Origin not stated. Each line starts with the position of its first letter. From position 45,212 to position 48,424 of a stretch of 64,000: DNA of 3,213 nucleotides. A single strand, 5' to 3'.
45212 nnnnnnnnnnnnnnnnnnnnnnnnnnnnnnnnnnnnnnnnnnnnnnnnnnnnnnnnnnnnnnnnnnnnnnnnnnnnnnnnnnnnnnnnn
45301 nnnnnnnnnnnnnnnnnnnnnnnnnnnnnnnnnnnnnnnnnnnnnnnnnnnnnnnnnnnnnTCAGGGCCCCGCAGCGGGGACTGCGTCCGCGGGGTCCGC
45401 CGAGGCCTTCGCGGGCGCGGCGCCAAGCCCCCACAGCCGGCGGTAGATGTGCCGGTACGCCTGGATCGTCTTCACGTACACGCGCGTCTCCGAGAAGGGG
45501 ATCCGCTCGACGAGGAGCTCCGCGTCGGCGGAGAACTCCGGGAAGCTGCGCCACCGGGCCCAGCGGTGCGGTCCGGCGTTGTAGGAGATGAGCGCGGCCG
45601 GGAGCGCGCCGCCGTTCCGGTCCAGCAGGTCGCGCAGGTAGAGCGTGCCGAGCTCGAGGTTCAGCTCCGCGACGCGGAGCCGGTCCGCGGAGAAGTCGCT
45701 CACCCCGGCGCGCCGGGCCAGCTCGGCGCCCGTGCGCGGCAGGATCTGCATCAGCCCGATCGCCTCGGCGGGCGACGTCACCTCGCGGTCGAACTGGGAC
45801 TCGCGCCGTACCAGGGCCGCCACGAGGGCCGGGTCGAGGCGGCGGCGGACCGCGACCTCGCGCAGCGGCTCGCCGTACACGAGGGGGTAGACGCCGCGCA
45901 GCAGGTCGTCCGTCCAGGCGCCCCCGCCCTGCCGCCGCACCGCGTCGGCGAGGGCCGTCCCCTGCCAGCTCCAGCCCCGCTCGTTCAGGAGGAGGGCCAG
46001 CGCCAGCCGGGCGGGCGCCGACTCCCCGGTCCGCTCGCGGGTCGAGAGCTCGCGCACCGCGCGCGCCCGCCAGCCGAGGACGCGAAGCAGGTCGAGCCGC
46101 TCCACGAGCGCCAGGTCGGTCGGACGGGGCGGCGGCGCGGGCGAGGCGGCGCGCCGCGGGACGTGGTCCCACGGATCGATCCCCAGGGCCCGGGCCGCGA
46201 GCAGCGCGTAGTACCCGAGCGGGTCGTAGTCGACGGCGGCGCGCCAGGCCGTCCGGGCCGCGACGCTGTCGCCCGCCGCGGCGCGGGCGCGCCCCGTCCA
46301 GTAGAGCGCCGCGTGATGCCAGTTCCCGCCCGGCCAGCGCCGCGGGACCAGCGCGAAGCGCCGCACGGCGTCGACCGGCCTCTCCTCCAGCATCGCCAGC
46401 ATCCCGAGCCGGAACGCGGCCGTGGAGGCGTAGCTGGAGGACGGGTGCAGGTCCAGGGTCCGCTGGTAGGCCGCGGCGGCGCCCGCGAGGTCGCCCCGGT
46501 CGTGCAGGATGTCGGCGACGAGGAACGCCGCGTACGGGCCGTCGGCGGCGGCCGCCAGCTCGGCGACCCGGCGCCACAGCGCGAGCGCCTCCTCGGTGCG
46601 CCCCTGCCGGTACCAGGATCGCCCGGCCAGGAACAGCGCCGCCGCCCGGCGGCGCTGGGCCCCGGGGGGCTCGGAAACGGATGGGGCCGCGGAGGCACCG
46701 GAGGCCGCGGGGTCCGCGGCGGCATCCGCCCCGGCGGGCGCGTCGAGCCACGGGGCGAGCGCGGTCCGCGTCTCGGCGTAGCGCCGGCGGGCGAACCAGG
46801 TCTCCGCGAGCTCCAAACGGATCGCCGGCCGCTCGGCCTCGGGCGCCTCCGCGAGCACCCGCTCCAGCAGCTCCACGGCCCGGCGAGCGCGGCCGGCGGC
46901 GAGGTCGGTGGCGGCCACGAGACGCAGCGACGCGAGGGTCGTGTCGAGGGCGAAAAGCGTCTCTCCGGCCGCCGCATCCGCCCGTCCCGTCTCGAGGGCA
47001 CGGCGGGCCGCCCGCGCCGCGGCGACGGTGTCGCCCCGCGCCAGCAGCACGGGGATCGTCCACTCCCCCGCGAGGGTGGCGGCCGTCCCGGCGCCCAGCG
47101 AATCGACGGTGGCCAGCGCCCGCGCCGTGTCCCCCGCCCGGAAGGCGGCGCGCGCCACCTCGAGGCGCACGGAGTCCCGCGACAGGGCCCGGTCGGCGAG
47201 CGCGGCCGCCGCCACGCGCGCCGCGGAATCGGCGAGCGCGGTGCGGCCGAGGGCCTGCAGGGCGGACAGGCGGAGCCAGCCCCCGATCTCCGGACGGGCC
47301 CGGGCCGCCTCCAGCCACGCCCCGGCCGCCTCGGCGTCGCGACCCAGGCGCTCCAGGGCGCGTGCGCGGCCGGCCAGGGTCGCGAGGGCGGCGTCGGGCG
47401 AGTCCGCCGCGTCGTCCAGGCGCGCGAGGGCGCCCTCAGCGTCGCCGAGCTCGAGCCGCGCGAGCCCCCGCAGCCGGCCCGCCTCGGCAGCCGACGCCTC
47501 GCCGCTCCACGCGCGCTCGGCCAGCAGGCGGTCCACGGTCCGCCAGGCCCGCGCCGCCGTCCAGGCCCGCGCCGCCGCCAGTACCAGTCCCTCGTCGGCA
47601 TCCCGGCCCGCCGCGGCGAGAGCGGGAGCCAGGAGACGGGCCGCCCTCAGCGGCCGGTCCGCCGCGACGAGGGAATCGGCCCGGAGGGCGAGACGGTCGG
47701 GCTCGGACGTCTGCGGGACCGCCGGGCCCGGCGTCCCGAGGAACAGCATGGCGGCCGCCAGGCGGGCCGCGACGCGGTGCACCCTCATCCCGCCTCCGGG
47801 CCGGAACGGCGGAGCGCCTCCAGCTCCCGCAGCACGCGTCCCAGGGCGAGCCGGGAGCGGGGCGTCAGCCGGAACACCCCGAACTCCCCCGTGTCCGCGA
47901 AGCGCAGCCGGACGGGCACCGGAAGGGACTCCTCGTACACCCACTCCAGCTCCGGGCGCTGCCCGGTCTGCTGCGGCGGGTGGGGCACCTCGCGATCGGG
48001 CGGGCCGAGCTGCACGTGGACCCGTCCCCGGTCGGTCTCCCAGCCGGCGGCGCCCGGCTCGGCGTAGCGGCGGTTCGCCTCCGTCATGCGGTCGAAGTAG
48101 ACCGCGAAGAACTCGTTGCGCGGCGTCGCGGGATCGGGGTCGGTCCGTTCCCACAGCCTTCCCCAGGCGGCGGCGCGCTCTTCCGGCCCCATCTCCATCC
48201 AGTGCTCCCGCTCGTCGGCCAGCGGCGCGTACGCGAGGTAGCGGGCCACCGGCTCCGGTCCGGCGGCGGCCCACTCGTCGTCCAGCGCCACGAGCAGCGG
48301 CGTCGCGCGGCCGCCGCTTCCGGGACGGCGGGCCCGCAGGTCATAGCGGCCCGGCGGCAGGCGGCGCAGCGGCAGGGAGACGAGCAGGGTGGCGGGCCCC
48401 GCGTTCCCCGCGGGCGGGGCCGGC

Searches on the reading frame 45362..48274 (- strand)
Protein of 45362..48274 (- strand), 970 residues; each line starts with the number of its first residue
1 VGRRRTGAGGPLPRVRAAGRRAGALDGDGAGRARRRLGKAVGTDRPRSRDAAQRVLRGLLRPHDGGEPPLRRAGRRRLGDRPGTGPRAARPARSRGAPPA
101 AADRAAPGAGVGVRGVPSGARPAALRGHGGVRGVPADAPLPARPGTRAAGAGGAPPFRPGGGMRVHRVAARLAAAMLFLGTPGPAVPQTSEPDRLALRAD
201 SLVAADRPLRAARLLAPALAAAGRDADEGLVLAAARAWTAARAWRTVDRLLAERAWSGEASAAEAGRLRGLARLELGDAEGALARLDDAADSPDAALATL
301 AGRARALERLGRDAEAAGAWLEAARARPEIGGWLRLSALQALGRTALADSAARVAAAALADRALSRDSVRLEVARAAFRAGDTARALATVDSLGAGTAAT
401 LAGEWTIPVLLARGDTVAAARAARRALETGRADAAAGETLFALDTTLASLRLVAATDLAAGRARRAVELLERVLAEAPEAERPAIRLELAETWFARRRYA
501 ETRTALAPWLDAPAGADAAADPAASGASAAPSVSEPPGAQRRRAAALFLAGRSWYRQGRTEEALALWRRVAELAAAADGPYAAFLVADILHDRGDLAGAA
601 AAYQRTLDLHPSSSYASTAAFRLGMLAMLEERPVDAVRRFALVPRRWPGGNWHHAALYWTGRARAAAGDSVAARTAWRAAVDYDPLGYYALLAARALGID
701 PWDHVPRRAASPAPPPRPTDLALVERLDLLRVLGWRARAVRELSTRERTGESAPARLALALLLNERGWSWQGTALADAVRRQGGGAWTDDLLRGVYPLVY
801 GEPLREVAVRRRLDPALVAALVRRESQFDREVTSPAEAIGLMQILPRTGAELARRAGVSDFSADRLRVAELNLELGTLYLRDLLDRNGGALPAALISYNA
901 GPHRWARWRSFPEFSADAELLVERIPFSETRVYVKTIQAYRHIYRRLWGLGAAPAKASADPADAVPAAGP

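Call 59: search_protein_families(library=pfam, proteins=[window:45362-48274:-], max_evalue=0.00001)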
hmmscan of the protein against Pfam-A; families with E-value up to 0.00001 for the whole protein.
window:45362-48274:- (970 aa): 4 families
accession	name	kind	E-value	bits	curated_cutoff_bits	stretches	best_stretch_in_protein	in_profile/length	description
PF01464.25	SLT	-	2.9e-21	75.6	21.3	1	805-910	4-106/117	Transglycosylase SLT domain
PF13174.12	TPR_6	-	2.4e-09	37.7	26.3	0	546-572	2-28/33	Tetratricopeptide repeat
PF07719.23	TPR_2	-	3.5e-09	36.5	27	0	544-574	1-31/34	Tetratricopeptide repeat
PF13432.12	TPR_16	-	1.7e-06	28.8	32.7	1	549-613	2-64/65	Tetratricopeptide repeat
